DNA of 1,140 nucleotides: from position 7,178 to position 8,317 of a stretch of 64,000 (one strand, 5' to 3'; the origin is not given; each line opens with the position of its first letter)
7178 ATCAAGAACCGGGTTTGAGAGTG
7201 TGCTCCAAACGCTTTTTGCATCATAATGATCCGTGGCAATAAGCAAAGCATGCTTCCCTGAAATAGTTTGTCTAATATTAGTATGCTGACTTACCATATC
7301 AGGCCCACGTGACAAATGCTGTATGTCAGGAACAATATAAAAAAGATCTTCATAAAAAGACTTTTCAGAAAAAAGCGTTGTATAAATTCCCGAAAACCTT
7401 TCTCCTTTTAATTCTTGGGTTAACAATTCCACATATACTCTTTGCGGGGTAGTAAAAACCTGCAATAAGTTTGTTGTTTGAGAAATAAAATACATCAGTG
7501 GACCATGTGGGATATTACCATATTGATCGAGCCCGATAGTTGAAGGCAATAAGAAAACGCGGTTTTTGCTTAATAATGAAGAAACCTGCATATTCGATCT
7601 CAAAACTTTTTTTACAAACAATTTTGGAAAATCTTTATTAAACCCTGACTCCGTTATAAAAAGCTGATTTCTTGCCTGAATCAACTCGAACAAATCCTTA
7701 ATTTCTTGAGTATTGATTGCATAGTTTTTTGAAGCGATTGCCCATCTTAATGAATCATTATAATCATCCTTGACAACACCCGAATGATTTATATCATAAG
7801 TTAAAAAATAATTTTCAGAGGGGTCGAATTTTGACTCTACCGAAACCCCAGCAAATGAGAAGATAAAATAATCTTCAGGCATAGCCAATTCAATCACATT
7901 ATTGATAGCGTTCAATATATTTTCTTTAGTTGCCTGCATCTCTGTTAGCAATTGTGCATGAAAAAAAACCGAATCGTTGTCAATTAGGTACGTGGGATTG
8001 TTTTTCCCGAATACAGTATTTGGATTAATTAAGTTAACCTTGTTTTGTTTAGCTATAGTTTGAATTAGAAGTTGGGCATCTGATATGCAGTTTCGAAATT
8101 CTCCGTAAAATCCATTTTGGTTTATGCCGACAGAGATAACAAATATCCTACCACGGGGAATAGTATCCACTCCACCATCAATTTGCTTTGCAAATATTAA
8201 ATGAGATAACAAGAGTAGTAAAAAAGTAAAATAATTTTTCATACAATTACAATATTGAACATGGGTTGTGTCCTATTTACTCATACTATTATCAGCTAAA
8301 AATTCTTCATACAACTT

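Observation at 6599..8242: Signal-peptide protein built from a degenerate caspase domain fused to an intact His-Cys caspase domain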

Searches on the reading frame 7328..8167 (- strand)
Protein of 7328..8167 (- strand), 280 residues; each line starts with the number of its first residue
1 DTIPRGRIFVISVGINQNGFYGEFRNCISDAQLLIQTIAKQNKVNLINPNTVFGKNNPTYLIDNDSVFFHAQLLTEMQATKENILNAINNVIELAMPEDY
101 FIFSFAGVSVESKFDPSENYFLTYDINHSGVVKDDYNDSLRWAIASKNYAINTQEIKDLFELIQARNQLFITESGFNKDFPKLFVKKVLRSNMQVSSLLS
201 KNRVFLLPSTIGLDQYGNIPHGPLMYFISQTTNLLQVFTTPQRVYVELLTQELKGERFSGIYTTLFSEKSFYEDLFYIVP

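Call 19: search_protein_families(library=pfam, alignment_id=A3, max_evalue=10)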
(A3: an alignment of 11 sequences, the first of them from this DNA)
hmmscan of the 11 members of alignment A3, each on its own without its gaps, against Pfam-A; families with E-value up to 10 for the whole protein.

A. member 1, seq(280 aa): 3 families
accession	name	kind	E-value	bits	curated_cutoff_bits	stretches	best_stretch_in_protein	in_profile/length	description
PF23267.1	ENOX1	-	0.031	14.8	27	1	135-194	16-66/110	ENOX1-like domain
PF16779.11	DMP12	-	0.059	13.8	27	1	42-102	51-112/115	DNA-mimic protein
PF10722.14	YbjN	-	0.079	13.6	22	1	41-95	66-117/126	Putative bacterial sensory transduction regulator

B. families by the number of members that match (of 11 scanned): 11 families
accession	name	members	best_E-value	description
PF00656.27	Peptidase_C14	4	7.3e-11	Caspase domain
PF23916.1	TIM-barrel_EndoS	1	0.01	Endo-beta-N-acetylglucosaminidase EndoS TIM-barrel domain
PF13489.12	Methyltransf_23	1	0.03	Methyltransferase domain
PF23267.1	ENOX1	1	0.031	ENOX1-like domain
PF02980.22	FokI_dom_2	1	0.036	FokI, recognition domain, subdomain 2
PF16779.11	DMP12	1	0.059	DNA-mimic protein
PF00840.27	Glyco_hydro_7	1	0.072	Glycosyl hydrolase family 7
PF10722.14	YbjN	1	0.079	Putative bacterial sensory transduction regulator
PF25124.1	DUF7816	1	0.11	Domain of unknown function (DUF7816)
PF07734.18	FBA_1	1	0.13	F-box associated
PF22017.1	HP1454-like_C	1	0.2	LPP20 lipofamily protein, C-terminal domain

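Call 20: search_solved_structures(query=A3, max_evalue=10, show_alignments=2)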
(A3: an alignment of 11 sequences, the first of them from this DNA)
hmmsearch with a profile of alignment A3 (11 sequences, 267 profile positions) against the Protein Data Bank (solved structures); distinct sequences matched with E-value up to 10: 9.
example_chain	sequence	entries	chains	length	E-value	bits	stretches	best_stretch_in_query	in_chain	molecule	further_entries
4f6p_A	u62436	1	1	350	1.5e-05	27.8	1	13-104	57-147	Metacaspase-1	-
4f6o_A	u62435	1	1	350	1.5e-05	27.8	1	13-104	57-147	Metacaspase-1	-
7qp0_A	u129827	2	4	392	1.5e-05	27.7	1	13-103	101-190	Metacaspase-1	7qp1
6w8s_A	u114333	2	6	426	0.00026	23.7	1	15-107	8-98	Metacaspase-4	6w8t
6w8r_A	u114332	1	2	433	0.00033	23.4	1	15-106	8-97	Metacaspase-4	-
3bij_A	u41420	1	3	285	0.00035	23.3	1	13-102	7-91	Uncharacterized protein GSU0716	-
4afp_A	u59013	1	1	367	0.00037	23.2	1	13-107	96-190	METACASPASE MCA2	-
4afr_A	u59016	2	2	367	0.00038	23.2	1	13-107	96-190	METACASPASE | METACASPASE MCA2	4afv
4af8_A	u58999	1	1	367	0.00052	22.7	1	13-107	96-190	METACASPASE MCA2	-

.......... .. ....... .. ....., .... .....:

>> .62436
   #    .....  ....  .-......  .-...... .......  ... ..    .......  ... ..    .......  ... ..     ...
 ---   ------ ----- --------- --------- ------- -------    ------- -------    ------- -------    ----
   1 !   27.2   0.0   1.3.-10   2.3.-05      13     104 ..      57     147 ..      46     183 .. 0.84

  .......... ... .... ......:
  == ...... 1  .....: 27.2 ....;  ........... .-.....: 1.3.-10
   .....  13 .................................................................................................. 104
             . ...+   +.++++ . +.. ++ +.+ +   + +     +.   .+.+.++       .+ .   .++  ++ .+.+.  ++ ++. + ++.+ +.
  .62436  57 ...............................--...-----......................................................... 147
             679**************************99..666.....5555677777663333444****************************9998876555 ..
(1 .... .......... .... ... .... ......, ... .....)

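Call 34: predict_structure(alignment_id=A3)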
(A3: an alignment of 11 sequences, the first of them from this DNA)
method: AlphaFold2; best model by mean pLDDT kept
length: 280 residues; sequences in the alignment: 11
mean_pLDDT: 85.0   pTM: 0.88
mean pLDDT of the five models: 85.0, 84.4, 84.1, 83.5, 83.0
residues with pLDDT >= 90: 142; 70-90: 95; 50-70: 37; < 50: 6
segments of 3 or more residues with pLDDT < 50: 52-55
pLDDT, mean of each block of 10 residues (from residue 1): 75 82 83 95 78 57 76 93 94 94 94 86 85 66 82 90 94 90 86 59 93 88 95 94 95 82 92 82
secondary structure, 60 per line:
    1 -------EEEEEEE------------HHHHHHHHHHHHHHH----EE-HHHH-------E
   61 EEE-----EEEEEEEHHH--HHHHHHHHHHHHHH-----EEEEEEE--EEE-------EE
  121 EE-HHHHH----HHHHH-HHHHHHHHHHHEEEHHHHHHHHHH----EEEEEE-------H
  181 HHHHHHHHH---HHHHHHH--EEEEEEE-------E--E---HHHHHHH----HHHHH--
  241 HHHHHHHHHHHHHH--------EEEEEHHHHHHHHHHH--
elements in order: E8-14 H27-41 H49-52 E60-63 E69-75 H81-94 E100-106 E109-111 E119-122 H124-128 H133-137 H139-149 E150-152 H153-162 E167-172 H180-189 H193-199 E202-208 H223-229 H234-238 H241-254 E263-267 H268-278

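Call 36: search_protein_representatives(alignment_id=A3)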
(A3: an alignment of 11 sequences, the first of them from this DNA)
Query: 11 sequences, 267 profile positions. Proteins with E-value up to 0.001 (for the whole library): 25117; up to 1e-10: 4742; up to 1e-30: 171. The best 150 are listed.
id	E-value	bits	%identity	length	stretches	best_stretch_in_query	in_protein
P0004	5.0e-97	340.9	-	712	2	2-267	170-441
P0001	6.6e-90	317.5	-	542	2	6-267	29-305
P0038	1.2e-88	313.4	-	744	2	2-266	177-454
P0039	9.9e-83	294.0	-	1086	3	5-267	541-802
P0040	9.5e-82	290.8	-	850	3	4-267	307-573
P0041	1.4e-81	290.3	-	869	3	4-266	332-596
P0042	2.2e-80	286.3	-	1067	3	4-267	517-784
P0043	5.2e-80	285.1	-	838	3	4-267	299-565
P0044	9.0e-80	284.3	-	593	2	5-265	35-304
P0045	1.5e-79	283.5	-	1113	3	7-267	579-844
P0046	1.9e-79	283.2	-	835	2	7-265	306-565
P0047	2.1e-79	283.1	-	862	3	2-266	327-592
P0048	2.4e-77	276.3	-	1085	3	6-267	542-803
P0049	3.2e-77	275.9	-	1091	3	6-267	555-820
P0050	5.4e-77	275.2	-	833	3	7-266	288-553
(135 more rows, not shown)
